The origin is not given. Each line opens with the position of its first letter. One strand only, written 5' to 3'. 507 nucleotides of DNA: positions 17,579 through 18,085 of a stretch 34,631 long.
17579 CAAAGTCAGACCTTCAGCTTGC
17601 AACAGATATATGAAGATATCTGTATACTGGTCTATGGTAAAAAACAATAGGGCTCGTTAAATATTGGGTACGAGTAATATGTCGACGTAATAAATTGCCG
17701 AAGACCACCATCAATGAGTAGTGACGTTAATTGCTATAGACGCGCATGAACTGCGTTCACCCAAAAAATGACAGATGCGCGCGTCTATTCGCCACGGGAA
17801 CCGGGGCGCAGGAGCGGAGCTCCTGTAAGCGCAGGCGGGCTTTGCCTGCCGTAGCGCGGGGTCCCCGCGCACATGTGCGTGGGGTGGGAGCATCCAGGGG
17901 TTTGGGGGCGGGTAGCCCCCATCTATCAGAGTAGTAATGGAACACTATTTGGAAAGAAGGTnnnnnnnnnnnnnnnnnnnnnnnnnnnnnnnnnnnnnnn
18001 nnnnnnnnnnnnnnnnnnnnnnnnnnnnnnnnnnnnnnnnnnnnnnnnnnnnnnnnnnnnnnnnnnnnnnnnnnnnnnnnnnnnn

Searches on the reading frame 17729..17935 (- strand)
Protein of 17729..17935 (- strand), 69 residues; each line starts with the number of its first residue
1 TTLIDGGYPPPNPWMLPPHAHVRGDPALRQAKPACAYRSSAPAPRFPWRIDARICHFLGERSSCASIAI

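Call 65: search_protein_representatives(protein=window:17729-17935:-)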
Query: 69 residues. Proteins with E-value up to 0.001 (for the whole library): 2; up to 1e-10: 0; up to 1e-30: 0. The best 2 are listed.
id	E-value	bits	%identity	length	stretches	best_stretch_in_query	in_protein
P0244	1.9e-10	56.6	89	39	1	1-28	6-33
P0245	1.3e-04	38.0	39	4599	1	9-31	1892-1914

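Call 67: find_encoding_contigs(protein=P0244, flank=10000, max_places=5)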
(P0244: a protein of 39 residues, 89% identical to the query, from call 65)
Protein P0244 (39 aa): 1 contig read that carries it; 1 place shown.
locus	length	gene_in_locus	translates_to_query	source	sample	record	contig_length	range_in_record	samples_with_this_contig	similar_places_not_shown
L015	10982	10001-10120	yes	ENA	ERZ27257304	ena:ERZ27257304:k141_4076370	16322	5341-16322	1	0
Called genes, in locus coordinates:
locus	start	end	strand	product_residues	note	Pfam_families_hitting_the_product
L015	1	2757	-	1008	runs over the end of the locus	PF22673:MCP-like_PDC_1, PF00512:HisKA, PF02518:HATPase_c, PF00072:Response_reg, PF01627:Hpt (weak)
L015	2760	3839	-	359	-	PF00072:Response_reg, PF13487:HD_5, PF01966:HD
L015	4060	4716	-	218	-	PF04961:FTCD_C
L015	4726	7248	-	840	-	PF00246:Peptidase_M14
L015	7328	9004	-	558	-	PF01268:FTHFS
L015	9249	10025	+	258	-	PF06750:A24_N_bact, PF01478:Peptidase_A24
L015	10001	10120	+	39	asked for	-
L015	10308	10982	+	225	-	?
